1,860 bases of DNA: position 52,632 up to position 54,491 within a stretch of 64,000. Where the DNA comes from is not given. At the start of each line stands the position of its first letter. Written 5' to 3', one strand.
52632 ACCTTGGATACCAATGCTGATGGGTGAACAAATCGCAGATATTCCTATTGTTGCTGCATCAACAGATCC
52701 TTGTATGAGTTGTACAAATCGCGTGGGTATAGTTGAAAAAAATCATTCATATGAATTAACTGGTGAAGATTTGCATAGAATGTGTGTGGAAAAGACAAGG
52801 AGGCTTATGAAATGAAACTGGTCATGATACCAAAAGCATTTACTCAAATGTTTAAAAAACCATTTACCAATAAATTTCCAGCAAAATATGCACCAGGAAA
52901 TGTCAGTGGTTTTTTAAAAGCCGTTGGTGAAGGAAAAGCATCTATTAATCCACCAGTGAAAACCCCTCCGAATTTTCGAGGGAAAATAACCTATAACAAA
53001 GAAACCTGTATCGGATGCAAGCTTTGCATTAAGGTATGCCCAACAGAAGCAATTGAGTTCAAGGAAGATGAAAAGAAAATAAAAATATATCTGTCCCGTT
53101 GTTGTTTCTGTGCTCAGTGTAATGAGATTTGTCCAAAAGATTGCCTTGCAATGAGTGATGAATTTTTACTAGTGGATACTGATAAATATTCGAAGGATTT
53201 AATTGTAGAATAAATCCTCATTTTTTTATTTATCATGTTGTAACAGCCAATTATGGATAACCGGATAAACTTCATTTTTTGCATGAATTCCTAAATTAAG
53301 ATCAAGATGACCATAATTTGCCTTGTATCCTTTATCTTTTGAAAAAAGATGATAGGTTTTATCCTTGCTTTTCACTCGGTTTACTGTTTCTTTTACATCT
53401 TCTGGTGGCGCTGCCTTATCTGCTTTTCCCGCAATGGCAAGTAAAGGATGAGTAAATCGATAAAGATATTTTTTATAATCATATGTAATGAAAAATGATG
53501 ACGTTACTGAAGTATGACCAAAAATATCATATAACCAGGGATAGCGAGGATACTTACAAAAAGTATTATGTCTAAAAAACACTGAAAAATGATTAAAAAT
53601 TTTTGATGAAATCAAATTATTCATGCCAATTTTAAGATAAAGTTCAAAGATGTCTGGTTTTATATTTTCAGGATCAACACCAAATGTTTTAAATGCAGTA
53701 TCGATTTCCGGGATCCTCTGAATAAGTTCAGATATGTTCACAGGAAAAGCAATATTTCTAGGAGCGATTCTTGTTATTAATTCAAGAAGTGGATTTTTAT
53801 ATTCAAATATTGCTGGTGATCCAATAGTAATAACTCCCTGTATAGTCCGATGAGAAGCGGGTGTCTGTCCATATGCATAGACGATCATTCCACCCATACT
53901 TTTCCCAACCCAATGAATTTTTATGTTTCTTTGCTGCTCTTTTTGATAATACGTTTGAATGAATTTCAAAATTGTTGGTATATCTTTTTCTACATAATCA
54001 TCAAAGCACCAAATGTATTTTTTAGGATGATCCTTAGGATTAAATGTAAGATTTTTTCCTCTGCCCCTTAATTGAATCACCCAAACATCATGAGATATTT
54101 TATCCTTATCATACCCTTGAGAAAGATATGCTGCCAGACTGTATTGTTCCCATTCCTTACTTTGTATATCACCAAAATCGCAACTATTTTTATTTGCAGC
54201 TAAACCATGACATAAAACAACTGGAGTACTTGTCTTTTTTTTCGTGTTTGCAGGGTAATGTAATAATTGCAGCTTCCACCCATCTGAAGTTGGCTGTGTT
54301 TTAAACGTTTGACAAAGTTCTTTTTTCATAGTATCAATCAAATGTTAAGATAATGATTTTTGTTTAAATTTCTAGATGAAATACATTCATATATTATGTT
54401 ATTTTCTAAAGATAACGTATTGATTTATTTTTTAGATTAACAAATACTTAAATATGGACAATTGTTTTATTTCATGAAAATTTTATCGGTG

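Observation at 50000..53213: Compact four-gene group-4 [NiFe]-hydrogenase catalytic module without adjacent membrane/antiporter subunits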

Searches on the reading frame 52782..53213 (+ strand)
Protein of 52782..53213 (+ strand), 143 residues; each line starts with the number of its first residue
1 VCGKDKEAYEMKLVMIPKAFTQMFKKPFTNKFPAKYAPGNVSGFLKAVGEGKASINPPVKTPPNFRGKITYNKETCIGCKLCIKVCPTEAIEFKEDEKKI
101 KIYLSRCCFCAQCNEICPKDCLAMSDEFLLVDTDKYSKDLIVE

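Call 4: search_protein_families(library=pfam, proteins=[window:52782-53213:+])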
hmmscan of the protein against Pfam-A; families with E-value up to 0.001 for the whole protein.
window:52782-53213:+ (143 aa): 10 families
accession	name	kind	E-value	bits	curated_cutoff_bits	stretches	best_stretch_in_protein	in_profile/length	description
PF00037.32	Fer4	-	2.6e-10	40.1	21.1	1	69-92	1-24/24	4Fe-4S binding domain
PF13237.11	Fer4_10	-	3.1e-09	37.1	25.5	1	69-118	2-53/53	4Fe-4S dicluster domain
PF12838.12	Fer4_7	-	1e-08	35.9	27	1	75-121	1-52/52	4Fe-4S dicluster domain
PF14697.11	Fer4_21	-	2.1e-08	34.6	35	1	72-124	4-59/59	4Fe-4S dicluster domain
PF13187.11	Fer4_9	-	1.2e-07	32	27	1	76-121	2-51/52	4Fe-4S dicluster domain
PF12837.12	Fer4_6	-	8.2e-07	29.1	25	1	68-91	1-24/24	4Fe-4S binding domain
PF12797.12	Fer4_2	-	8.2e-06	25.9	24.5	1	68-88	2-22/22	4Fe-4S binding domain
PF25160.1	LdpA_Fe-S-bd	-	2.5e-05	24.4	27.6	0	81-124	8-45/49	LdpA Fe-S cluster-binding domain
PF13484.11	Fer4_16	-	7.4e-05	23.9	30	1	75-97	1-21/66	4Fe-4S double cluster binding domain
PF12800.12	Fer4_4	-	0.0006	20.4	24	1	74-88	2-16/17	4Fe-4S binding domain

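Call 5: search_protein_families(library=ncbifam, proteins=[window:52782-53213:+])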
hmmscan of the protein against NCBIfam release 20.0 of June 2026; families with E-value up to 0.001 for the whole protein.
window:52782-53213:+ (143 aa): 78 families (the best 25 are shown)
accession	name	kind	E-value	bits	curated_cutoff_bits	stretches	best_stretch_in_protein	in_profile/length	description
NF006221.0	PRK08348.1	subfamily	9.2e-43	145.2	124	1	12-141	3-111/136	NADH-plastoquinone oxidoreductase subunit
NF009053.0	PRK12387.1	subfamily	1.2e-19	70.8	204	1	58-135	22-103/180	formate hydrogenlyase complex iron-sulfur subunit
NF006076.0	PRK08222.1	equivalog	1.3e-17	64.2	270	1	58-135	22-103/181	hydrogenase 4 subunit H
TIGR01971.1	NuoI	subfamily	3.2e-17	62.2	113.05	1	59-135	23-111/121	NADH-quinone oxidoreductase, chain I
NF004537.0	PRK05888.1-3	equivalog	4.1e-15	55.8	163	1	60-136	49-144/204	NADH-quinone oxidoreductase subunit NuoI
NF004541.0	PRK05888.2-2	equivalog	2.1e-13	50.5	217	1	61-126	48-115/168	NADH-quinone oxidoreductase subunit NuoI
NF004543.0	PRK05888.2-5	equivalog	2.5e-12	46.7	243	1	59-134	44-127/217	NADH-quinone oxidoreductase subunit NuoI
TIGR00403.1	ndhI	equivalog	3.7e-12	46.2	302.35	1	64-136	52-133/183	NAD(P)H-quinone oxidoreductase subunit I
TIGR02700.1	flavo_MJ0208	hypoth_equivalog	1.1e-10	41.2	251.35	1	71-125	143-197/234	dihydromethanopterin reductase (acceptor)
NF004536.0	PRK05888.1-1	equivalog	1.6e-10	40.6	212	1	58-135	37-127/180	NADH-quinone oxidoreductase subunit NuoI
NF042909.1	FMH_DH_FwdF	exception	2.1e-10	40.3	375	1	64-125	247-314/336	tungsten-dependent formylmethanofuran dehydrogenase subunit FwdF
NF043039.1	HgcAB_like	equivalog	2.4e-10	40.6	285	1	65-122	291-349/350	HgcAB-like fusion protein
NF010590.0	PRK13984.1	equivalog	3e-10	38.9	946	1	61-134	37-120/611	putative oxidoreductase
NF005415.0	PRK06991.1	equivalog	1.9e-09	37.6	281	1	66-125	77-135/284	electron transport complex subunit RsxB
TIGR01944.1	rnfB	subfamily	2.5e-09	37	68.7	1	72-127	111-165/190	RnfABCDGE type electron transport complex subunit B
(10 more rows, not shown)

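Call 47: search_solved_structures(query=window:52812-53213:+, max_evalue=1e-8, show_alignments=2)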
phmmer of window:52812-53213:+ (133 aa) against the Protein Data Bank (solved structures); distinct sequences matched with E-value up to 1e-8: 22.
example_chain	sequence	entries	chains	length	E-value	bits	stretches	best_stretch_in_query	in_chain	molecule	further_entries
6cfw_N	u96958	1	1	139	1.3e-24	90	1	47-131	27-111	NADH-plastoquinone oxidoreductase subunit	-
9sw6_G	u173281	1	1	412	1.7e-24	89.6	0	53-112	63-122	Polyferredoxin protein MvhB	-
9sfi_T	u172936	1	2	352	7.2e-19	71.4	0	55-114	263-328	4Fe-4S ferredoxin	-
9sw6_H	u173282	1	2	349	1.7e-18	70.1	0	54-114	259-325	Tungsten formylmethanofuran dehydrogenase, subunit F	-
9sfi_O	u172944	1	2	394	2e-17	66.7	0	58-118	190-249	Ferredoxin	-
5t5i_F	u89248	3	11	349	2.8e-17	66.2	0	54-113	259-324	Tungsten formylmethanofuran dehydrogenase subunit fwdF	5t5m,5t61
7bkb_K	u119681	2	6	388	3.1e-14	56.4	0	55-115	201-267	Formylmethanofuran dehydrogenase, subunit F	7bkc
7z0s_F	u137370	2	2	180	2.4e-13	53.5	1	47-121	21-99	Formate hydrogenlyase subunit 6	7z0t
7eu3_I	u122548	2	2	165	1.1e-12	51.4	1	51-126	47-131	NAD(P)H-quinone oxidoreductase subunit I, chloroplastic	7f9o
6u8y_N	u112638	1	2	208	1.7e-11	47.5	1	50-125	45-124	NADH dehydrogenase subunit I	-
9grx_I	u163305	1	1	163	4.3e-11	46.2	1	51-126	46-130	NAD(P)H-quinone oxidoreductase subunit I, chloroplastic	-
7wfg_I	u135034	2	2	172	4.3e-11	46.2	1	51-126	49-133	NAD(P)H-quinone oxidoreductase subunit I, chloroplastic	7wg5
6hum_I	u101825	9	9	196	4.8e-11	46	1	53-127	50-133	NAD(P)H-quinone oxidoreductase subunit I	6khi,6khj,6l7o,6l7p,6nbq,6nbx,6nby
7ar7_I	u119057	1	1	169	1.2e-10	44.8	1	8-119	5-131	NADH dehydrogenase [ubiquinone] iron-sulfur protein 8-A, mitochondrial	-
6x89_S8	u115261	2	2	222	1.4e-10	44.5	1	6-119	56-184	NADH dehydrogenase [ubiquinone] iron-sulfur protein 8, mitochondrial | NDUS8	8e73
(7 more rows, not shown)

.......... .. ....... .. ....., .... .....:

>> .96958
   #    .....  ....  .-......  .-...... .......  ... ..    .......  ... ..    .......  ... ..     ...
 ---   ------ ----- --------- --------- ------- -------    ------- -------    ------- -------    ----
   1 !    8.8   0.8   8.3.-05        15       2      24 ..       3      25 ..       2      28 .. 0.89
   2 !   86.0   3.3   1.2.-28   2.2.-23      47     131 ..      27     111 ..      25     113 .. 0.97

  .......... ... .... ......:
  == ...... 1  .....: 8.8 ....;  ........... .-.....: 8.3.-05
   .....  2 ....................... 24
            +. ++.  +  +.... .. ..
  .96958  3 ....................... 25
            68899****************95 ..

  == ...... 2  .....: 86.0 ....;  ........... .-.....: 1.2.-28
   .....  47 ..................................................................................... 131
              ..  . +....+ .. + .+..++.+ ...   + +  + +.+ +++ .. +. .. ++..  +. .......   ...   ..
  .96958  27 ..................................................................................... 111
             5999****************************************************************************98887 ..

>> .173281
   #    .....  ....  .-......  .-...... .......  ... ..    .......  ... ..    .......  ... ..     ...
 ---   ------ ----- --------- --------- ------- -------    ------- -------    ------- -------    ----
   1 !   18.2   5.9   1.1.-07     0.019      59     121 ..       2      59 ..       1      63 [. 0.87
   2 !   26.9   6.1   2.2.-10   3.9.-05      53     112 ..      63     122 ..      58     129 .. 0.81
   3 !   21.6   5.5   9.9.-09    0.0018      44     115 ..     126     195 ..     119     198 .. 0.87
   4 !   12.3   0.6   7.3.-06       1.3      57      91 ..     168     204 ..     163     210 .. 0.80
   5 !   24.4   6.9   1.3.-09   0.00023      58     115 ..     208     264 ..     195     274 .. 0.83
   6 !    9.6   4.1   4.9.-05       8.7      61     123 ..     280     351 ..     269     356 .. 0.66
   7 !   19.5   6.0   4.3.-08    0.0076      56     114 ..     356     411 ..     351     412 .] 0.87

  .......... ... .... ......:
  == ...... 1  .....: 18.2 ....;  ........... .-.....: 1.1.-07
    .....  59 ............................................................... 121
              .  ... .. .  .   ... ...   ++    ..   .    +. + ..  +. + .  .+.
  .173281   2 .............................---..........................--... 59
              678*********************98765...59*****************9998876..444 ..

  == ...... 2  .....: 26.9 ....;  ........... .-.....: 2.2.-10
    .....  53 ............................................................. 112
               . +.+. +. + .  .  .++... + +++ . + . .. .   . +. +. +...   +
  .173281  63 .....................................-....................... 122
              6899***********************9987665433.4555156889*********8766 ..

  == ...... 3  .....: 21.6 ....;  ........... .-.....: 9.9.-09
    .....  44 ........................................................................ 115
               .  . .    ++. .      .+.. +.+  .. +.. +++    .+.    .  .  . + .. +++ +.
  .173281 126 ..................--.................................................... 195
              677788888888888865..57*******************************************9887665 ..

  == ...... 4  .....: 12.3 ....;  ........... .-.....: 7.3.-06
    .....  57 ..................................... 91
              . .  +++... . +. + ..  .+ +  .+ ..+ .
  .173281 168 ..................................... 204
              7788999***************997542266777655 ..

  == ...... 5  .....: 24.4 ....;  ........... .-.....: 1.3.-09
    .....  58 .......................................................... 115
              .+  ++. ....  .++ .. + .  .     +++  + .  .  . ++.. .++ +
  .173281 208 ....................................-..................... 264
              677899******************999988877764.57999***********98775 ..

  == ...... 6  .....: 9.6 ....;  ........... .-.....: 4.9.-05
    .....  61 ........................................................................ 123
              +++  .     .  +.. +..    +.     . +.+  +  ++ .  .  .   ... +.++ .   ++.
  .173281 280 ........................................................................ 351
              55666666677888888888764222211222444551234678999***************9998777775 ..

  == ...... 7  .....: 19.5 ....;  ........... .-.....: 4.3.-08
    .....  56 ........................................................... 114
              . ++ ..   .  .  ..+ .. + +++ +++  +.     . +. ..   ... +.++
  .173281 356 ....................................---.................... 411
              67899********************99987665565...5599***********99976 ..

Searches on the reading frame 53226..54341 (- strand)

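Call 4: search_protein_families(library=pfam, proteins=[window:53226-54341:-])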
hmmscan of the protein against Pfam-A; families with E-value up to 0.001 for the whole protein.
window:53226-54341:- (371 aa): 5 families
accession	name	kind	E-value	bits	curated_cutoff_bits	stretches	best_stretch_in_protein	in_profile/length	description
PF12146.15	Hydrolase_4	-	2.7e-12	47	27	2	85-188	33-125/239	Serine aminopeptidase, S33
PF00561.26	Abhydrolase_1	-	4.2e-10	40.2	25.8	1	40-175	2-102/245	alpha/beta hydrolase fold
PF12697.13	Abhydrolase_6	-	5.1e-06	27.8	26.3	1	41-191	1-110/217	Alpha/beta hydrolase family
PF07819.20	PGAP1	-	6.5e-06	26.5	24.3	1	115-177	70-129/233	PGAP1-like alpha/beta domain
PF02089.21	Palm_thioest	-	7.2e-05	23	26.8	1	40-177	1-110/254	Palmitoyl protein thioesterase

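Call 5: search_protein_families(library=ncbifam, proteins=[window:53226-54341:-])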
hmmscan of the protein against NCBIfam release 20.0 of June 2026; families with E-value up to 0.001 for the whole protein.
window:53226-54341:- (371 aa): 3 families
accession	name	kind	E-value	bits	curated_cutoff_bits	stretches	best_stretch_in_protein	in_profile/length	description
TIGR01836.1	PHA_synth_III_C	subfamily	1.3e-08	34.3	365.3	1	293-368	282-349/350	class III poly(R)-hydroxyalkanoic acid synthase subunit PhaC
TIGR02427.1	protocat_pcaD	equivalog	7.9e-05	22.2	255.85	0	285-324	181-220/251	3-oxoadipate enol-lactonase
NF005898.0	PRK07868.1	equivalog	8.9e-05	20.4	925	0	287-367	287-359/994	acyl-CoA synthetase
